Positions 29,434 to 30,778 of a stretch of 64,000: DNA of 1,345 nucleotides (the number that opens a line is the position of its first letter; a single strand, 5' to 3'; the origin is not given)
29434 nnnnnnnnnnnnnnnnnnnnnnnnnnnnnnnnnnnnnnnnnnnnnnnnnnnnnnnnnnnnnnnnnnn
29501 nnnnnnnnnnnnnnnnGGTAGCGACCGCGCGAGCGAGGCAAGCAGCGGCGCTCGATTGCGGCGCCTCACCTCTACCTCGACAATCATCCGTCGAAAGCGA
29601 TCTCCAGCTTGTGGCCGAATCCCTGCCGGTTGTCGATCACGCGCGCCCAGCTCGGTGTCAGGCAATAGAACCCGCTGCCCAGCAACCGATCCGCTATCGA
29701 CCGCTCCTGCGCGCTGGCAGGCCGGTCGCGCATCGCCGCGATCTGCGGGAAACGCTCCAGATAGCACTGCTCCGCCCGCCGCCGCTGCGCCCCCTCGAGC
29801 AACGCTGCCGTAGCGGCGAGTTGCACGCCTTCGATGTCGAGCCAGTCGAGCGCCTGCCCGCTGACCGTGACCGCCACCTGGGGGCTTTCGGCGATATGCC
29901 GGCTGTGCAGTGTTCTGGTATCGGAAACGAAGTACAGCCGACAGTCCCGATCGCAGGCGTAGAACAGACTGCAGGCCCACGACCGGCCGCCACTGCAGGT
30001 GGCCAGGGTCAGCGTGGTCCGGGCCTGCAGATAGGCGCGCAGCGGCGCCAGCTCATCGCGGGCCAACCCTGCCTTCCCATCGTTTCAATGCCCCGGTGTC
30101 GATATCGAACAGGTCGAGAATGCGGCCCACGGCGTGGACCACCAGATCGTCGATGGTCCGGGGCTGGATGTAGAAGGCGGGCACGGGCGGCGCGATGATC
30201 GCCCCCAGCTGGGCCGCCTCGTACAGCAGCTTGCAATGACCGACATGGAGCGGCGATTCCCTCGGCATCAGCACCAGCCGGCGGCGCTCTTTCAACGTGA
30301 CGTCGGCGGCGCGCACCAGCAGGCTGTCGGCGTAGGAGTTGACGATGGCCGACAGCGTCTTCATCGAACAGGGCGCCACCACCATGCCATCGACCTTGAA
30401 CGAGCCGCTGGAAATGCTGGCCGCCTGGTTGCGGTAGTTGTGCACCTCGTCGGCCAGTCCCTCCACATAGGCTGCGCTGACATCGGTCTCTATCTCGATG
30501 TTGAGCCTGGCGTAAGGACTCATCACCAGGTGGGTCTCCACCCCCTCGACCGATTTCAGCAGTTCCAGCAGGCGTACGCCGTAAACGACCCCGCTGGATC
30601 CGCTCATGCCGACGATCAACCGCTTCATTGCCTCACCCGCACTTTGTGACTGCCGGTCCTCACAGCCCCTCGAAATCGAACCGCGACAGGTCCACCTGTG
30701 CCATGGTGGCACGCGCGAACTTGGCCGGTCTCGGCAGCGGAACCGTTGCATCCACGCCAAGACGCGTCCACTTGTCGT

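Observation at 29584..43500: Lower-GC catabolic island inserted between the core O-methyltransferase gene and guaA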

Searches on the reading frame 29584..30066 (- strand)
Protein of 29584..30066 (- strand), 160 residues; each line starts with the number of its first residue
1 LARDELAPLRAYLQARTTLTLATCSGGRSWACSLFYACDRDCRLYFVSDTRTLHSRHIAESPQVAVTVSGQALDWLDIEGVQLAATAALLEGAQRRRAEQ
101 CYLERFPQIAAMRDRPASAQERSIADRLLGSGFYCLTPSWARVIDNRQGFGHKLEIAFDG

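Call 5: search_protein_families(library=pfam, proteins=[window:29584-30066:-])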
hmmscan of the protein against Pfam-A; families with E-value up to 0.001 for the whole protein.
window:29584-30066:- (160 aa): 1 family
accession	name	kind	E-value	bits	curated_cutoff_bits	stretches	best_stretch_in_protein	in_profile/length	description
PF01243.27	PNPOx_N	-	1.3e-08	35.6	28.1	1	9-116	5-98/120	Pyridoxamine 5'-phosphate oxidase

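Call 6: search_protein_families(library=ncbifam, proteins=[window:29584-30066:-])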
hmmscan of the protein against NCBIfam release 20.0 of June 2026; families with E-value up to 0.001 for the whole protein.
window:29584-30066:- (160 aa): 2 families
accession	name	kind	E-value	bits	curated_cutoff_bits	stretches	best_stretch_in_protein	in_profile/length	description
NF002900.0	PRK03467.1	equivalog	9.9e-20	70.8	176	1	3-117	4-118/150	YhbP family protein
TIGR03618.1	Rv1155_F420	subfamily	0.00047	20.4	79.05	1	9-122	1-115/127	TIGR03618 family F420-dependent PPOX class oxidoreductase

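Call 63: search_dna_similar(query=window:29584-30066:-, collection=plasmids, mode=protein, max_rows=30, max_evalue=0.001)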
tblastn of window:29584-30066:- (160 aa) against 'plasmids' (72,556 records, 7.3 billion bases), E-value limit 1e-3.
Records with a match: 20; places in all: 20; records where one place covers at least 80% of the query: 19.
Best place of each record, by identity: <60% 20.
By first word of the organism name: Escherichia 8; Klebsiella 3; Caballeronia 2; Proteus 2; Azoarcus 1; Neorhizobium 1; Salmonella 1; Microvirga 1; Enterobacter 1.
By predicted mobility (MOB-suite, as given by PLSDB): non-mobilizable 14; mobilizable 4; conjugative 2.
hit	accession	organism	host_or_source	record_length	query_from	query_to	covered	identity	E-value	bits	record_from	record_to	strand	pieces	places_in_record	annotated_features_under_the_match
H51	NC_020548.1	Azoarcus sp. KH32C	-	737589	12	156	91%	33.1%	4e-15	79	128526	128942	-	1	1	pyridoxamine 5'-phosphate oxidase family protein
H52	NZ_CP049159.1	Caballeronia sp. SBC1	whole organism,soil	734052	13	152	88%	33.6%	2e-5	51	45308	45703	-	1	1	pyridoxamine 5'-phosphate oxidase family protein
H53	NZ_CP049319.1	Caballeronia sp. SBC2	whole organism,soil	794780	13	152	88%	33.6%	2e-5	51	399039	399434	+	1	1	pyridoxamine 5'-phosphate oxidase family protein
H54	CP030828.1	Neorhizobium sp. NCHU2750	Rosa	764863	19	155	86%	33.1%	2e-11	68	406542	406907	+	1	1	hypothetical protein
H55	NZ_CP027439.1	Escherichia coli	-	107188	6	149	90%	30.4%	6e-7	55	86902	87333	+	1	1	YhbP family protein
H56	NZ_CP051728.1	Escherichia coli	Homo sapiens,whole organism,rectal swab ...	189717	6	149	90%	30.4%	6e-7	55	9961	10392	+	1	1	YhbP family protein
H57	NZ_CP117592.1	Escherichia albertii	whole organism,bird (unidentified ...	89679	6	149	90%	30.4%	8e-7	54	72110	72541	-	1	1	YhbP family protein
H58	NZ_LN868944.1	Salmonella enterica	Homo sapiens,feces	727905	4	155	95%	28.8%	3e-7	56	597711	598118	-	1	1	YhbP family protein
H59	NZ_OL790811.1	Proteus mirabilis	-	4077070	4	154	94%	28.1%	8e-8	57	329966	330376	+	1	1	none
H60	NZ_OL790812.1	Proteus mirabilis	-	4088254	4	154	94%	28.1%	8e-8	57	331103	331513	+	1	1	none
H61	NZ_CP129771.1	Klebsiella pneumoniae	Homo sapiens,whole organism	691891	4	154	94%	27.6%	3e-8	59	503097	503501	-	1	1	YhbP family protein | type 1 glutamine amidotransferase domain-containing protein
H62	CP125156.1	Klebsiella pneumoniae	-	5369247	4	154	94%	27.6%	3e-8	59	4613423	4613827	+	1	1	YhbP family protein | type 1 glutamine amidotransferase domain-containing protein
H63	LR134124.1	Klebsiella aerogenes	not available: to be reported later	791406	4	154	94%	27.6%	6e-8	58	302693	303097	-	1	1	UPF0306 protein yhbP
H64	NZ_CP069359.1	Microvirga sp. VF16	Vachellia farnesiana,Cell culture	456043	11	153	89%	29.0%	2e-5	51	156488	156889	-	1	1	pyridoxamine 5'-phosphate oxidase family protein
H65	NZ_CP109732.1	Enterobacter roggenkampii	whole organism,Sink Drain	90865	4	154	94%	25.9%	7e-6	52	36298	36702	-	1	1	YhbP family protein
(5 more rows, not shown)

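Call 65: get_annotated_region(hit=H51, flank=5000)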
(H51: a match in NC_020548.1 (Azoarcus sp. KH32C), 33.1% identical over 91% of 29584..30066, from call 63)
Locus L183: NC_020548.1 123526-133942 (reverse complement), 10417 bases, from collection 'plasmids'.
description: Azoarcus sp. KH32C plasmid pAZKH, complete sequence
organism: Azoarcus sp. KH32C (NCBI taxid 748247)
taxonomy: Bacteria; Pseudomonadota; Betaproteobacteria; Rhodocyclales; Zoogloeaceae; Azoarcus; Azoarcus sp. KH32C
host: -; source: -; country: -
typing (MOB-suite, as given by PLSDB): mobilizable; replicon rep_cluster_432; relaxase MOBP
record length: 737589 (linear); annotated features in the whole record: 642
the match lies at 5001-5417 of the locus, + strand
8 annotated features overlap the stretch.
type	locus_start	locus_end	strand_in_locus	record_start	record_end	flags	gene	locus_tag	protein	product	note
CDS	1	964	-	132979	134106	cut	-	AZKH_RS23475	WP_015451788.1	PEP/pyruvate-binding domain-containing protein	-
CDS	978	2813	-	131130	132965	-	-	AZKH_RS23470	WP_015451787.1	PEP-utilizing enzyme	GO:0016310 - phosphorylation [Evidence IEA]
CDS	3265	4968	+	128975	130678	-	-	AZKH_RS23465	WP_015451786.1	sigma-54-dependent Fis family transcriptional regulator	-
CDS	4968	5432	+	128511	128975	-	-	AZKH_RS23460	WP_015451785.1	pyridoxamine 5'-phosphate oxidase family protein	-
CDS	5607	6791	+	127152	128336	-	-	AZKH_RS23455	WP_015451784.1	SRPBCC family protein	-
CDS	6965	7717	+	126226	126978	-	-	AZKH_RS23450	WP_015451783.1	DUF5602 domain-containing protein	-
CDS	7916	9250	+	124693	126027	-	-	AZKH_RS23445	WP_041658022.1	tryptophan 7-halogenase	-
CDS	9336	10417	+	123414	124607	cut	prpF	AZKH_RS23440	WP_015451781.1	2-methylaconitate cis-trans isomerase PrpF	GO:0019629 - propionate catabolic process, 2-methylcitrate cycle [Evidence IEA]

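Call 66: get_annotated_region(hit=H54, flank=5000)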
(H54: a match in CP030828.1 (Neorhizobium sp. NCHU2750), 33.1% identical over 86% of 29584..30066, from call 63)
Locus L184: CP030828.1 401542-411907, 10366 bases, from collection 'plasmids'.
description: Neorhizobium sp. NCHU2750 plasmid pNCHU2750a, complete sequence
organism: Neorhizobium sp. NCHU2750 (NCBI taxid 1825976)
taxonomy: Bacteria; Pseudomonadota; Alphaproteobacteria; Hyphomicrobiales; Rhizobiaceae; Neorhizobium; Neorhizobium sp. NCHU2750
host: -; source: Rosa; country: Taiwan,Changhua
typing (MOB-suite, as given by PLSDB): non-mobilizable
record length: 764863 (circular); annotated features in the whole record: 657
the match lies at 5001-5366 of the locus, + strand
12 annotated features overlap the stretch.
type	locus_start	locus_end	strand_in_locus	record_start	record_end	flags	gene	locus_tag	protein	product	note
CDS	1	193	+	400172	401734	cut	-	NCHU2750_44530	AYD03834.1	hydantoinase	-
CDS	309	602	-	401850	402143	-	idi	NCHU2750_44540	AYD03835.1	isopentenyl-diphosphate delta isomerase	-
CDS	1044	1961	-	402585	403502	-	-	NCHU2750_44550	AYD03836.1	hypothetical protein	-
CDS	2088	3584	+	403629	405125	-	ubiD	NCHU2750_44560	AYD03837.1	4-hydroxy-3-polyprenylbenzoate decarboxylase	-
CDS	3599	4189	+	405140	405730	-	ubiX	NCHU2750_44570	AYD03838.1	3-polyprenyl-4-hydroxybenzoate decarboxylase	-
CDS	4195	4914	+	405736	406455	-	-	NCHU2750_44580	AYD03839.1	membrane protein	-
CDS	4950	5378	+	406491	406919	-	-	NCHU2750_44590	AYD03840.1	hypothetical protein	-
CDS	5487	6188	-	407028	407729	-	-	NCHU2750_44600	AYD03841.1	GntR family transcriptional regulator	-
CDS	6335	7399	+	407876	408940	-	-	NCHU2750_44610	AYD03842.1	sorbitol dehydrogenase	-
CDS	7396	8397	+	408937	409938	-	-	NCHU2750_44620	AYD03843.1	NADPH-quinone oxidoreductase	-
CDS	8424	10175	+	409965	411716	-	-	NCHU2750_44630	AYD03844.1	thiamine pyrophosphate-requiring protein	-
CDS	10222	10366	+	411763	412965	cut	livK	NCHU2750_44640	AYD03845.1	branched-chain amino acid ABC transporter substrate-binding protein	-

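Call 67: get_annotated_region(hit=H52, flank=5000)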
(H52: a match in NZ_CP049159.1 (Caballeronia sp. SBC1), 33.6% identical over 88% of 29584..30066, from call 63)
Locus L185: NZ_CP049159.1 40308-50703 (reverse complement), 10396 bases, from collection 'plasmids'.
description: Caballeronia sp. SBC1 plasmid pSBC1_3, complete sequence
organism: Caballeronia sp. SBC1 (NCBI taxid 2705548)
taxonomy: Bacteria; Pseudomonadota; Betaproteobacteria; Burkholderiales; Burkholderiaceae; Caballeronia; Caballeronia sp. SBC1
host: -; source: whole organism,soil; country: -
typing (MOB-suite, as given by PLSDB): non-mobilizable
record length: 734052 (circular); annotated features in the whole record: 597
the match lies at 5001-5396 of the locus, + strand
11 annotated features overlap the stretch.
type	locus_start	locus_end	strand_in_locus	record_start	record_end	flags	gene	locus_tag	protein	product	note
CDS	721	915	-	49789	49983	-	-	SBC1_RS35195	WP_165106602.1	hypothetical protein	-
CDS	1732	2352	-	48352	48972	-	-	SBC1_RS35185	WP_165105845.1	c-type cytochrome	-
CDS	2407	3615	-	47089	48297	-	-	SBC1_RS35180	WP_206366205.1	cytochrome C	-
CDS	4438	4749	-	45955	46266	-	-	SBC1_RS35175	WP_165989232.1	high-potential iron-sulfur protein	-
CDS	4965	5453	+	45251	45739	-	-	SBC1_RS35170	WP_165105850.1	pyridoxamine 5'-phosphate oxidase family protein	-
CDS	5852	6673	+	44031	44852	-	-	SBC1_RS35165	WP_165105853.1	DNA-binding protein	-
CDS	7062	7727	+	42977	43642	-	-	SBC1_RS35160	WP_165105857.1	hypothetical protein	-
CDS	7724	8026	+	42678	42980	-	-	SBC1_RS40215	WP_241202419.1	RES domain-containing protein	-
CDS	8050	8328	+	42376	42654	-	-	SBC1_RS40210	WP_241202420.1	hypothetical protein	-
CDS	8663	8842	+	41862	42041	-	-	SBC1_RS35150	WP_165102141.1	hypothetical protein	-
CDS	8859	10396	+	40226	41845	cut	-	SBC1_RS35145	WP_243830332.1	transposase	-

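Call 71: search_solved_structures(query=window:29584-30066:-, max_evalue=10, show_alignments=2)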
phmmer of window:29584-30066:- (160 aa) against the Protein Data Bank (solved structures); distinct sequences matched with E-value up to 10: 1.
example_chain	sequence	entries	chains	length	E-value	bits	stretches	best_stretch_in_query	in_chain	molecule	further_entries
1z7e_A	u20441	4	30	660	1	12.4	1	67-108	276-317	protein ArnA | Bifunctional polymyxin resistance protein ArnA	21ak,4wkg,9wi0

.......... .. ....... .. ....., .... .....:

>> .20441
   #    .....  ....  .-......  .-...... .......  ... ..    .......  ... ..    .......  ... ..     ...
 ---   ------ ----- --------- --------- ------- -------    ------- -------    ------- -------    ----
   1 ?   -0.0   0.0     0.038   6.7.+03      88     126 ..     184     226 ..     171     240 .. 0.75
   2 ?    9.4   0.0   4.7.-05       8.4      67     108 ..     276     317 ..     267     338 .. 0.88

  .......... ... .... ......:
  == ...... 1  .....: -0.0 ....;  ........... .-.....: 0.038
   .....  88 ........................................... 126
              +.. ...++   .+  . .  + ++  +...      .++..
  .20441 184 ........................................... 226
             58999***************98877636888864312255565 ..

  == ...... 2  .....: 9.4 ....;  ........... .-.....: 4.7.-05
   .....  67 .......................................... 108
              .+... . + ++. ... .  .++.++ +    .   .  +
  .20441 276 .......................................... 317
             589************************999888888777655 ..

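Call 72: find_homologous_proteins(query=window:29584-30066:-, max_evalue=0.00001)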
Query window:29584-30066:- (160 aa): 3 proteins with E <= 0.00001 among 150 candidates.
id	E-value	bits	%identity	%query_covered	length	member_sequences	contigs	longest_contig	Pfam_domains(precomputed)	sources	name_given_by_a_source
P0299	8.4e-96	336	95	99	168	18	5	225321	PF01243.28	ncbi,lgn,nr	ncbi:MAG: hypothetical protein CALGDGBN_02184 [Pseudomonadales bacterium]|nr:hypothetical protein [P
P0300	2.0e-86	305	87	99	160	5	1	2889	PF01243.28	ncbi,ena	-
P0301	1.7e-63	231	94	71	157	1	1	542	PF01243.28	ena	-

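Call 79: predict_structure(alignment_id=A3)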
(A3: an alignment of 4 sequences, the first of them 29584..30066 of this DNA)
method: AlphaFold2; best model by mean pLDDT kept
length: 160 residues; sequences in the alignment: 4
mean_pLDDT: 38.4   pTM: 0.26
mean pLDDT of the five models: 38.4, 37.9, 37.4, 37.1, 35.8
residues with pLDDT >= 90: 0; 70-90: 0; 50-70: 21; < 50: 139
segments of 3 or more residues with pLDDT < 50: 1-43, 47-53, 58-95, 101-103, 105-109, 121-160
pLDDT, mean of each block of 10 residues (from residue 1): 38 33 29 37 47 48 33 28 32 48 48 52 46 34 31 30
secondary structure, 60 per line:
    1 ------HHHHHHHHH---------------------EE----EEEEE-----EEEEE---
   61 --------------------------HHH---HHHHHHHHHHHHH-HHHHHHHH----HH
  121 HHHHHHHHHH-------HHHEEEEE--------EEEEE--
elements in order: H7-15 E43-47 E53-57 H93-105 H107-114 H119-130 E141-145 E154-158

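Call 92: get_annotated_region(hit=H51, flank=18000)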
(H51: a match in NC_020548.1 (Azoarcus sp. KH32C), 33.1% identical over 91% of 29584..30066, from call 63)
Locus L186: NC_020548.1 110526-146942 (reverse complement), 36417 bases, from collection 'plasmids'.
description: Azoarcus sp. KH32C plasmid pAZKH, complete sequence
organism: Azoarcus sp. KH32C (NCBI taxid 748247)
taxonomy: Bacteria; Pseudomonadota; Betaproteobacteria; Rhodocyclales; Zoogloeaceae; Azoarcus; Azoarcus sp. KH32C
host: -; source: -; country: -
typing (MOB-suite, as given by PLSDB): mobilizable; replicon rep_cluster_432; relaxase MOBP
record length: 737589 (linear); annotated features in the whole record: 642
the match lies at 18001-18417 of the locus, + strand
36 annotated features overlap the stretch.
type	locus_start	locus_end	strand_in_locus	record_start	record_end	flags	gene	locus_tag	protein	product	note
CDS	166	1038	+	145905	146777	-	folD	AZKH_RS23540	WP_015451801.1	bifunctional methylenetetrahydrofolate dehydrogenase/methenyltetrahydrofolate cyclohydrolase FolD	-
CDS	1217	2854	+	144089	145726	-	-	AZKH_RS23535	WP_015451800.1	electron transfer flavoprotein-ubiquinone oxidoreductase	GO:0022900 - electron transport chain [Evidence IEA]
CDS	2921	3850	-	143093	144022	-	-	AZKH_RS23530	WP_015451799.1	transporter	-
CDS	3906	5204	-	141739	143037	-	-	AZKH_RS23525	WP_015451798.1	AMP-binding protein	-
CDS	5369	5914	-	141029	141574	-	-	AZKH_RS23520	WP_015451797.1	NUDIX hydrolase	-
CDS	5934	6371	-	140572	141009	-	-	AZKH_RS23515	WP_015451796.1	DUF120 domain-containing protein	-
CDS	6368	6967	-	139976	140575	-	-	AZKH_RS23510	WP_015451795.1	UbiX family flavin prenyltransferase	-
CDS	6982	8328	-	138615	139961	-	-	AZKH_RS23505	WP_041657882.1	UbiD family decarboxylase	-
CDS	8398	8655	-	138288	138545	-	ppcG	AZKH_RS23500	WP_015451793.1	phenylphosphate carboxylase subunit gamma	-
CDS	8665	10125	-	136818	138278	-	ppcA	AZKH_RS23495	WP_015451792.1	phenylphosphate carboxylase subunit alpha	-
CDS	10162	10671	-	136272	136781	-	ppcD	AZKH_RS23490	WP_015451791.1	phenylphosphate carboxylase subunit delta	-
CDS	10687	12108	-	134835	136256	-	ppcB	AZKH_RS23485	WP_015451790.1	phenylphosphate carboxylase subunit beta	-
CDS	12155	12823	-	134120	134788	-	-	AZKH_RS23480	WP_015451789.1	CBS domain-containing protein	-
CDS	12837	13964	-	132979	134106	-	-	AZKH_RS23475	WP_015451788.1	PEP/pyruvate-binding domain-containing protein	-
CDS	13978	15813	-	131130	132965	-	-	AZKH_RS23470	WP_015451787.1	PEP-utilizing enzyme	GO:0016310 - phosphorylation [Evidence IEA]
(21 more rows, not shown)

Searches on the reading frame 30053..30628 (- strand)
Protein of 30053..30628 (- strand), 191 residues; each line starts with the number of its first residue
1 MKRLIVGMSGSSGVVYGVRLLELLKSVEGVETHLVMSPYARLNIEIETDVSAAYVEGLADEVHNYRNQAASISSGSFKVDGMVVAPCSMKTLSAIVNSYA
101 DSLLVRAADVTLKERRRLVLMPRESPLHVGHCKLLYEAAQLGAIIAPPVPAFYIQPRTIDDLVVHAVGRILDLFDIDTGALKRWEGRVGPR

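Call 5: search_protein_families(library=pfam, proteins=[window:30053-30628:-])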
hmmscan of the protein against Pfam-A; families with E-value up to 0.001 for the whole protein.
window:30053-30628:- (191 aa): 1 family
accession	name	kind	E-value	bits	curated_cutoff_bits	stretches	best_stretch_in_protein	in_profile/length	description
PF02441.25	Flavoprotein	-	3.8e-42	144.1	22.7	1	2-173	1-161/162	Flavoprotein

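Call 6: search_protein_families(library=ncbifam, proteins=[window:30053-30628:-])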
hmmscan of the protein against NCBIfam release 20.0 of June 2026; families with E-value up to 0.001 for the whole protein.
window:30053-30628:- (191 aa): 6 families
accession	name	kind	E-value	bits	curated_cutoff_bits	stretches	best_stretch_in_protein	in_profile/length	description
NF004685.0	PRK06029.1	subfamily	3.9e-76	255.3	188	1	1-186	1-186/187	UbiX family flavin prenyltransferase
NF041206.1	VdcB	exception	4.1e-73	244.9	290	1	3-186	1-184/184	non-oxidative hydroxyarylic acid decarboxylases subunit B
NF041218.1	BagM_FevK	exception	1.5e-68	230.4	420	1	3-186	2-185/215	bagremycin/ferroverdin biosynthesis UbiX family decarboxylase BagM/FevK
TIGR00421.1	ubiX_pad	subfamily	1.4e-67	227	108.9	1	3-184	1-181/181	UbiX family flavin prenyltransferase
TIGR02852.1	spore_dpaB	equivalog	0.00023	20.6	229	1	77-120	78-121/187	dipicolinate synthase subunit B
NF006161.0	PRK08305.1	equivalog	0.00037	20.2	156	1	78-120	84-126/196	dipicolinate synthase subunit B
